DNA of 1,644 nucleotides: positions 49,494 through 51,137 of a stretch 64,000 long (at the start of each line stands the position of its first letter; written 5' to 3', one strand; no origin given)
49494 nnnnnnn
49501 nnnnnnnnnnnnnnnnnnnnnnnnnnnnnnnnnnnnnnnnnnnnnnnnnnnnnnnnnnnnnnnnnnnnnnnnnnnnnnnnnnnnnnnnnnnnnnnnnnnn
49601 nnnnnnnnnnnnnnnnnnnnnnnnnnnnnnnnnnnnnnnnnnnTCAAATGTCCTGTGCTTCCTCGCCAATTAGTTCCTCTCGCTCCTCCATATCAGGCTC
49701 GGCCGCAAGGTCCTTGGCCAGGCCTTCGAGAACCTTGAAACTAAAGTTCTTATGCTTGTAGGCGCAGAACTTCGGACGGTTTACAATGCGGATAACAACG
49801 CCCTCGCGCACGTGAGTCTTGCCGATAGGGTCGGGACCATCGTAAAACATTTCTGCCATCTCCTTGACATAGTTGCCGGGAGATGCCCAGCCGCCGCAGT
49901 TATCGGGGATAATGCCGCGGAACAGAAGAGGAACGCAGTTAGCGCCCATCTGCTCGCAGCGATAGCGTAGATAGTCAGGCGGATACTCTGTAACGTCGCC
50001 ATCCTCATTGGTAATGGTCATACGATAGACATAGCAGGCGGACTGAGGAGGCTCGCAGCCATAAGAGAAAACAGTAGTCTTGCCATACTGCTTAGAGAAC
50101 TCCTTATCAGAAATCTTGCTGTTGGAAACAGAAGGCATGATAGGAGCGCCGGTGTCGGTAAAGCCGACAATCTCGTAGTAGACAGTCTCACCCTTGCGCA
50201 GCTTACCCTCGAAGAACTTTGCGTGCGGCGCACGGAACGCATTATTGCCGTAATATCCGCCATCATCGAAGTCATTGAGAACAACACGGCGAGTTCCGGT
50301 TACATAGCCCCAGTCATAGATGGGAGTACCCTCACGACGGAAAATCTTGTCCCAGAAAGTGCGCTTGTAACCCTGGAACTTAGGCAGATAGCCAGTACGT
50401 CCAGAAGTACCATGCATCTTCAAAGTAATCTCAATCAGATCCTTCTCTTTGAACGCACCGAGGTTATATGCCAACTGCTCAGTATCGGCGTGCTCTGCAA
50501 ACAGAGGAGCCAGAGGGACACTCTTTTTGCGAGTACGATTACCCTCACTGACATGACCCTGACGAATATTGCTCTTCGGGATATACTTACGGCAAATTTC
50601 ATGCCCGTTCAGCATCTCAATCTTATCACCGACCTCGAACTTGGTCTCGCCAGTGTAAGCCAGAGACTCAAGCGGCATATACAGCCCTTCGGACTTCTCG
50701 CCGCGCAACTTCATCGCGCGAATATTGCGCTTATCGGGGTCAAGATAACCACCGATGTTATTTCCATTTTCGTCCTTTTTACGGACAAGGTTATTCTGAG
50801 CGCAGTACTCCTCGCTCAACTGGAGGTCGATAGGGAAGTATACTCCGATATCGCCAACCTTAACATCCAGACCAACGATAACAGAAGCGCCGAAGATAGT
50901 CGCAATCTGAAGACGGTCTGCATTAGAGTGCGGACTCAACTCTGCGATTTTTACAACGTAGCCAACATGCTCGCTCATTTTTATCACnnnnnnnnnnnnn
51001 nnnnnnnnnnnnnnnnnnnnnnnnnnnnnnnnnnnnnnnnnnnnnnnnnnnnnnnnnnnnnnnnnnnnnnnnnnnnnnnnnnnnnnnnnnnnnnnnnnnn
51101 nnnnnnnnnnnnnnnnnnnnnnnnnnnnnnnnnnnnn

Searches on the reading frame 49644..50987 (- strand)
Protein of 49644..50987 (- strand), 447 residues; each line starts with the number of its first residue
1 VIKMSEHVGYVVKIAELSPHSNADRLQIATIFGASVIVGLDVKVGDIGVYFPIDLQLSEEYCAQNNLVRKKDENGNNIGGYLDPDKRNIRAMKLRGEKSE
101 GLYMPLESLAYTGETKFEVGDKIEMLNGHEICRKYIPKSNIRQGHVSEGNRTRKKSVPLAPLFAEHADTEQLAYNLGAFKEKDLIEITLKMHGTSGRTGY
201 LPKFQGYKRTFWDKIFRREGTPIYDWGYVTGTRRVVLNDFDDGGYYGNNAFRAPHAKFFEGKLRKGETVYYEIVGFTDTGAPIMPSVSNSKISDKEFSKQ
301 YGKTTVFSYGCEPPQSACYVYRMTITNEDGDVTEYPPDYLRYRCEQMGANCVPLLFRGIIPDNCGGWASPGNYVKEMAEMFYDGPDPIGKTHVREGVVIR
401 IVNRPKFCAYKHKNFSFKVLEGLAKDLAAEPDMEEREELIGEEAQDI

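Call 10: search_protein_families(library=pfam, proteins=[window:49644-50987:-], max_evalue=0.1)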
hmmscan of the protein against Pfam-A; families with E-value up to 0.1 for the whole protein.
window:49644-50987:- (447 aa): 2 families
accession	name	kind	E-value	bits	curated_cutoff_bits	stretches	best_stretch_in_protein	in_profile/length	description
PF21189.3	PHA02142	-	1.1e-07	32.7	27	1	11-106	4-92/92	PHA02142 OB-fold domain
PF09414.15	RNA_ligase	-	0.0018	18.9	27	1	186-419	4-170/171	RNA ligase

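Call 11: search_protein_families(library=phrogs, proteins=[window:49644-50987:-], max_evalue=0.01)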
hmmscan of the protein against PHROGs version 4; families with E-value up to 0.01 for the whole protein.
window:49644-50987:- (447 aa): 1 family
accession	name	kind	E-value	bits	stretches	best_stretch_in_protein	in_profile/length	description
phrog_968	-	DNA, RNA and nucleotide metabolism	1.2e-64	219.8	1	3-422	5-393/398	RNA ligase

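Call 13: search_dna_similar(query=window:49644-50987:-, collection=phages, mode=protein, max_rows=25)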
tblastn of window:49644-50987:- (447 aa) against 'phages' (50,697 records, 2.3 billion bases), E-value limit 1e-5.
Records with a match: 379; places in all: 380; records where one place covers at least 80% of the query: 154.
Best place of each record, by identity: <60% 379.
By first word of the organism name: Mycobacterium 296; Microbacterium 27; Gordonia 22; Prevotella 15; Bacillus 8; Alishewanella 2; Synechococcus 2; Lysinibacillus 1; Vibrio 1; Nitratidesulfovibrio 1; and 4 more.
By host as written in the record: Mycobacterium smegmatis mc2 155 208; Mycobacterium smegmatis mc#155 47; Mycobacterium smegmatis mc2155 20; Gordonia terrae 3612 20; Prevotella sp. 15; Microbacterium foliorum NRRL B-24224 SEA 9; Microbacterium foliorum NRRL B-24224 8; Mycobacterium sp. 7; and 23 more.
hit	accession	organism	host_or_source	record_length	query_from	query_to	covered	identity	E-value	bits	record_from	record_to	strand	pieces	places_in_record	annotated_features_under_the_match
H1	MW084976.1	Bacillus phage Kirov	Bacillus cereus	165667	9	443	97%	47.0%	1e-114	375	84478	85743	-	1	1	RNA ligase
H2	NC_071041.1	Bacillus phage Kirov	Bacillus cereus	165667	9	443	97%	47.0%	1e-114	375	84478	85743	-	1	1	RNA ligase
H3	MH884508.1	Bacillus phage vB_BcoS-136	Bacillus cohnii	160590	9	435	96%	47.7%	1e-117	384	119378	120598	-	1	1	RNA ligase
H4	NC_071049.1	Bacillus phage vB_BcoS-136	Bacillus cohnii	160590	9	435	96%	47.7%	1e-117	384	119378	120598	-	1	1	RNA ligase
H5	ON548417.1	Bacillus phage vB_BanS-Thrax1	Bacillus anthracis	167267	9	425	93%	48.7%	2e-114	375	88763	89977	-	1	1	RNA ligase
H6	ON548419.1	Bacillus phage vB_BanS-Thrax3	Bacillus anthracis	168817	9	425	93%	48.3%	1e-111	367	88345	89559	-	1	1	RNA ligase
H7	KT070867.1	Bacillus phage PBC2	Bacillus cereus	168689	9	425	93%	48.2%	6e-115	376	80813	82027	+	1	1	2'-5' RNA ligase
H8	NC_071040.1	Bacillus phage PBC2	Bacillus cereus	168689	9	425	93%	48.2%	6e-115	376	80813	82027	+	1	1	2'-5' RNA ligase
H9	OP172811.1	Lysinibacillus phage LC76P1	Lysinibacillus capsici DO76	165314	7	439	97%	44.3%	6e-104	345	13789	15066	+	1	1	hypothetical protein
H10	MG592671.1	Vibrio phage 2.275.O._10N.286.54.E11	Vibrio cyclitrophicus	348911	7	436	96%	38.4%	2e-86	294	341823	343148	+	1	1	RNA ligase domain protein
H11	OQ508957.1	Alishewanella phage vB_AspM_Slickus01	Alishewanella sp. SMS8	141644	2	426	95%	35.3%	1e-60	219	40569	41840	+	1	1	putative RNA ligase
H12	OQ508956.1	Alishewanella phage vB_AspM_Slicko01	Alishewanella sp. SMS8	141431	2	426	95%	35.0%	5e-61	220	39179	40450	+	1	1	putative RNA ligase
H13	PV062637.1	Nitratidesulfovibrio phage SRB7757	Nitratidesulfovibrio vulgaris ATCC7757 ...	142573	11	427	93%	33.1%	2e-50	189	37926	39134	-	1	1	record has no annotation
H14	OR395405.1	Desulfovibrio phage 7757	Desulfovibrio vulgaris ATCC 7757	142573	11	427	93%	33.1%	2e-50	189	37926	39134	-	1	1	record has no annotation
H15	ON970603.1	Microbacterium phage Yuma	Microbacterium foliorum NRRL B-24224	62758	7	427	94%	30.8%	5e-32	135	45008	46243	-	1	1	79: RNA ligase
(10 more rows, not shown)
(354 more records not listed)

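Call 21: find_homologous_proteins(query=window:49644-50987:-, max_evalue=1e-30)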
Query window:49644-50987:- (447 aa): 8000 proteins with E <= 1e-30 among 8000 candidates; the best 120 are listed.
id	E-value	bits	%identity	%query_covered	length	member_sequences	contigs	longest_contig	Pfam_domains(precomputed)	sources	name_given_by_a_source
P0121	1.0e-293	992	96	98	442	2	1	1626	PF21189.4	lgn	-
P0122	9.9e-265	896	86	97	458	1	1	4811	PF21189.4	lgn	-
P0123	3.1e-262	888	85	99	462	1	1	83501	PF09414.16,PF21189.4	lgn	-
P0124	2.6e-260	882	85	98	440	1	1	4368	PF21189.4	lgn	-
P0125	2.5e-258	875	83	96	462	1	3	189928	PF21189.4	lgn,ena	-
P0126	1.6e-257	873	83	98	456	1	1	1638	PF21189.4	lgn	-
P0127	9.1e-256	867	83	98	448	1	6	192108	PF21189.4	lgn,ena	-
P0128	1.3e-255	866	82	98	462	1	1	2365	PF21189.4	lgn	-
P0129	1.7e-255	866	81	98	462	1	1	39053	PF21189.4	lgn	-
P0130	8.6e-254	860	80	99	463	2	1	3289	PF21189.4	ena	-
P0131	3.2e-253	859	84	98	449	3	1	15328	PF21189.4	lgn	-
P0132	2.4e-252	856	83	98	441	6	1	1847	PF09414.16,PF21189.4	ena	-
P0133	1.1e-251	853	81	98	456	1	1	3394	PF21189.4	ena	-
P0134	2.1e-251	853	83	96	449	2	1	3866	PF21189.4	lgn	-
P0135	6.6e-251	851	82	98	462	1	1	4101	PF21189.4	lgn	-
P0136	7.2e-251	851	82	98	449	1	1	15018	PF21189.4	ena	-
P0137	1.2e-250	850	80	99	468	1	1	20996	PF21189.4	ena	-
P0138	3.0e-250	849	82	98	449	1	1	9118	PF21189.4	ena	-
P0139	5.1e-250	848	82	99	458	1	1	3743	PF21189.4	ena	-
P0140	1.6e-249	846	82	98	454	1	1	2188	PF21189.4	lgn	-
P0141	2.2e-249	846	81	98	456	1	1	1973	PF21189.4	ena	-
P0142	5.7e-249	845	80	99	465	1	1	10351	PF21189.4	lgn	-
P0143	5.8e-249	845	82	98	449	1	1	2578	PF09414.16,PF21189.4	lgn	-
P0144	8.7e-249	844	80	99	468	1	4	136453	PF21189.4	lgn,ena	-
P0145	8.9e-249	844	80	98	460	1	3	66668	PF21189.4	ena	-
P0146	2.7e-248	842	82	98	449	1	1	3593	PF21189.4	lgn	-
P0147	3.0e-248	842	80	96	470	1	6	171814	PF09414.16,PF21189.4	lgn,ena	-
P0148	8.7e-248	841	80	98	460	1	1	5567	PF21189.4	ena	-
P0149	1.0e-247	840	79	98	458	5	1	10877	PF21189.4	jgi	-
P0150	1.2e-247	840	80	98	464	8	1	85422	PF21189.4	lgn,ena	-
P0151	1.8e-247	840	80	96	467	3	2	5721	PF21189.4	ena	-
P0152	2.2e-247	839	80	99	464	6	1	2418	PF21189.4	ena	-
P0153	2.3e-247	839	79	98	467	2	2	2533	PF21189.4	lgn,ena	-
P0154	5.4e-247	838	79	96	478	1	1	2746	PF21189.4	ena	-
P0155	2.0e-246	836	79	99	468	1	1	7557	PF09414.16,PF21189.4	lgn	-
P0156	4.0e-246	835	79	99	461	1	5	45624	PF21189.4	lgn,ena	-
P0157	1.4e-245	833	79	99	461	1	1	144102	PF21189.4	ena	-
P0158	2.1e-245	833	80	98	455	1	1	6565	PF21189.4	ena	-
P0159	3.1e-245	832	80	98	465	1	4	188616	PF21189.4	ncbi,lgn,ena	-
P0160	3.4e-245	832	80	98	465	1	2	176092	PF21189.4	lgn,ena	-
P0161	1.1e-244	830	79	98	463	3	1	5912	PF21189.4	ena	-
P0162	1.7e-244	830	80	98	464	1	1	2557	PF21189.4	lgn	-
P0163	3.6e-244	829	78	98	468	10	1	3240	PF21189.4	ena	-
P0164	3.6e-244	829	79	98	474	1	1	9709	PF21189.4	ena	-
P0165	4.0e-244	829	79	98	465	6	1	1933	PF21189.4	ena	-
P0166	1.6e-243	827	79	98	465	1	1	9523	PF21189.4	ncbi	-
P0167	2.4e-243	826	79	98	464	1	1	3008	PF21189.4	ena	-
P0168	6.9e-243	825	79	98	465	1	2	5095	PF21189.4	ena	-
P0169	1.1e-242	824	78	96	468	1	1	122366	PF21189.4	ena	-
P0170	1.1e-239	814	78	96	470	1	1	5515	PF21189.4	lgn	-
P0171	1.3e-239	814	79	96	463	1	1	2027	PF21189.4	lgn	-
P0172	1.5e-239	814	77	97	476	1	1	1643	PF21189.4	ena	-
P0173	1.9e-239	813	78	97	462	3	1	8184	PF09414.16,PF21189.4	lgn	-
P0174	3.1e-239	812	78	96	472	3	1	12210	PF21189.4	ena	-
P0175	7.0e-239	811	78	98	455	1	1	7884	PF21189.4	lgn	-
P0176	1.0e-238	811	78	98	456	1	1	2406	PF21189.4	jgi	jgi:hypothetical protein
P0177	1.1e-238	811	76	98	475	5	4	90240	PF21189.4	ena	-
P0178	3.1e-238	809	78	96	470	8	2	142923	PF21189.4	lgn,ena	-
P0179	9.5e-238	808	76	98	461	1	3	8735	PF09414.16,PF21189.4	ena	-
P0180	3.8e-237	806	75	96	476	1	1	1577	PF21189.4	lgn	-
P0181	9.4e-237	804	77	98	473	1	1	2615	PF21189.4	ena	-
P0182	1.1e-236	804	77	96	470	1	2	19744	PF21189.4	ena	-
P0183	3.4e-236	802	75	98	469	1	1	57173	PF09414.16,PF21189.4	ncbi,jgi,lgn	jgi:hypothetical protein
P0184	1.8e-235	800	77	98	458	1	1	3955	PF21189.4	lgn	-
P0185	4.3e-235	799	76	98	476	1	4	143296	PF21189.4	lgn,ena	-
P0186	5.1e-235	799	75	98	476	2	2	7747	PF21189.4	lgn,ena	-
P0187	6.5e-235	798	78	98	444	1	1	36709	PF09414.16,PF21189.4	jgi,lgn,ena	-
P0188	1.1e-234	798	76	96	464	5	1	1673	PF21189.4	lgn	-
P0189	3.6e-234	796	78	98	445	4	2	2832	PF09414.16,PF21189.4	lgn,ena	-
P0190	5.9e-234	795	79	98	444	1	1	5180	PF09414.16,PF21189.4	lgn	-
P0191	8.9e-234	794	75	97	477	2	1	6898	PF21189.4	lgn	-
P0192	1.1e-233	794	79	96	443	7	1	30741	PF09414.16,PF21189.4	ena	-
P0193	2.6e-233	793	75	97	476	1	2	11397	PF21189.4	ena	-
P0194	4.5e-233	792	75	97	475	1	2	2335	PF21189.4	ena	-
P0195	1.1e-232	791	79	96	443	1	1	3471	PF09414.16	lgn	-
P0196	1.1e-232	791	77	98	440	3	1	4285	PF09414.16,PF21189.4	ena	-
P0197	2.7e-232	790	78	98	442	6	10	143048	PF21189.4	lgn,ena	-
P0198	1.2e-231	787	75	98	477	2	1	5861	PF21189.4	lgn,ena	-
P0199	3.2e-231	786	78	96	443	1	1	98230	PF21189.4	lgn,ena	-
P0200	3.2e-231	786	78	98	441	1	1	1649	PF09414.16,PF21189.4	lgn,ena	-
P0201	3.2e-230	783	78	98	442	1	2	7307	PF09414.16,PF21189.4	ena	-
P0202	9.6e-230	781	75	96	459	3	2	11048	PF21189.4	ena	-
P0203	2.2e-229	780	76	98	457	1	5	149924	PF21189.4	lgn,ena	-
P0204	3.9e-229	779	76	98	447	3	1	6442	PF09414.16,PF21189.4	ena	-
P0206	4.9e-228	776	74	98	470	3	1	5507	PF21189.4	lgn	-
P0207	7.6e-228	775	73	99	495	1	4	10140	PF21189.4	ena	-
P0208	7.8e-228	775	75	98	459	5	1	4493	PF09414.16,PF21189.4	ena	-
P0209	1.1e-227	774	74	96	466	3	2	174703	PF21189.4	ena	-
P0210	1.8e-227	774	74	98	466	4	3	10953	PF09414.16,PF21189.4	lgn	-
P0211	7.2e-227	772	74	97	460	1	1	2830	PF09414.16,PF21189.4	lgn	-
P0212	1.0e-226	771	74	98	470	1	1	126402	PF09414.16,PF21189.4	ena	-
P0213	2.5e-226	770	76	98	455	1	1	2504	PF21189.4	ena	-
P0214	5.7e-226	769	73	97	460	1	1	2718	PF09414.16,PF21189.4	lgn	-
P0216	2.6e-225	767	74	98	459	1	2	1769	PF09414.16,PF21189.4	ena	-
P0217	1.1e-224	764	70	98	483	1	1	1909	PF09414.16,PF21189.4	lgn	-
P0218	1.3e-224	764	73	98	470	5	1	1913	PF21189.4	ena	-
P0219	2.6e-223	760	75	96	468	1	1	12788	PF09414.16,PF21189.4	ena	-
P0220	3.0e-223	760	74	98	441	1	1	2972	PF09414.16,PF21189.4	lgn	-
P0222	6.4e-223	759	72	98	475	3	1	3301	PF21189.4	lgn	-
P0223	8.9e-223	758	73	98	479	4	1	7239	PF21189.4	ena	-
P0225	1.4e-221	754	75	96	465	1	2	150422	PF09414.16,PF21189.4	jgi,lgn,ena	-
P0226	2.7e-221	753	75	96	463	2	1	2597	PF21189.4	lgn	-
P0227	5.0e-221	752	71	97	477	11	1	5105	PF09414.16,PF21189.4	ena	-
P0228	7.8e-221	752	75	97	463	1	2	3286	PF21189.4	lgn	-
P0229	8.5e-221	752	72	98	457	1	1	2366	PF09414.16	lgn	-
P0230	9.4e-221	752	72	98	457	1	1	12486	PF09414.16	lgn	-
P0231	1.5e-220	751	73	98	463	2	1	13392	PF21189.4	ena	-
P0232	4.9e-220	749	71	98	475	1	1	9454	PF21189.4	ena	-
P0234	1.1e-219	748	72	98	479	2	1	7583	PF21189.4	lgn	-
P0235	2.7e-219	747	72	96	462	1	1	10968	PF21189.4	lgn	-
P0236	2.4e-218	744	70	98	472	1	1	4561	PF21189.4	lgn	-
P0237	2.6e-218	743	71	96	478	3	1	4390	PF21189.4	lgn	-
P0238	5.7e-218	742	73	98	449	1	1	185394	PF21189.4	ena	-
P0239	1.0e-217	742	71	98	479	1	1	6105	PF21189.4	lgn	-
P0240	1.3e-217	741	70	97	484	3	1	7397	PF21189.4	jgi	jgi:hypothetical protein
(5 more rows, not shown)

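Call 30: find_related_loci(query=window:49644-50987:-, collection=viral_contigs, flank=10000)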
Query window:49644-50987:- (447 aa) in viral_contigs; peptide patterns used: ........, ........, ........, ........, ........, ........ (x = any residue, [..] = any of these).
12 stretches matched a pattern; 5 encode a relative of the query (tblastn E <= 1e-3); 5 distinct loci.
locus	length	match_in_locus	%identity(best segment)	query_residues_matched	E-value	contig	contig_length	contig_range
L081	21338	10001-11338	82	2-439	0e+0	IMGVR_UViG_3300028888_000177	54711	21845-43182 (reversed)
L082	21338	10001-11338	82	2-439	0e+0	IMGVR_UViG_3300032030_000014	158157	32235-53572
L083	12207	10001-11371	77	2-430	0e+0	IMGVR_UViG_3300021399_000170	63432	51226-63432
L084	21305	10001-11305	65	7-441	0e+0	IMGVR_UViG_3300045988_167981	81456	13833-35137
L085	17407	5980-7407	62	1-439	0e+0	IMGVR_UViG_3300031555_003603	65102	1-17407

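Call 40: search_solved_structures(query=window:49644-50987:-, max_evalue=0.01)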
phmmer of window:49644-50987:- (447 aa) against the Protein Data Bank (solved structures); distinct sequences matched with E-value up to 0.01: 9.
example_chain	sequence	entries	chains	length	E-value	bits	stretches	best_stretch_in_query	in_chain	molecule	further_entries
6vt3_A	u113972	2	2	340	0.002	20.2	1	14-126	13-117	RNA Ligase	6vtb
5cot_A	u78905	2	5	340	0.0021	20.1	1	14-126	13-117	Naegleria gruberi RNA ligase | RNA ligase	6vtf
6vt4_A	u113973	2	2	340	0.0022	20.1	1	14-126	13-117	RNA Ligase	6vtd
6vt9_A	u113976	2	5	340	0.0022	20.1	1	14-126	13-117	RNA ligase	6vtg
6vt1_A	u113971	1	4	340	0.0022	20.1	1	14-126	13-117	RNA Ligase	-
6vt5_A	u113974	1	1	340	0.0023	20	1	14-125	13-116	RNA Ligase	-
5cou_A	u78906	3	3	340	0.0024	20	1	14-125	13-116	Naegleria gruberi RNA ligase | RNA ligase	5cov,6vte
6vt0_A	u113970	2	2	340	0.0024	20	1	14-125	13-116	RNA Ligase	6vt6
6vt8_A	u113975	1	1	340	0.0024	20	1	14-126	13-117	RNA Ligase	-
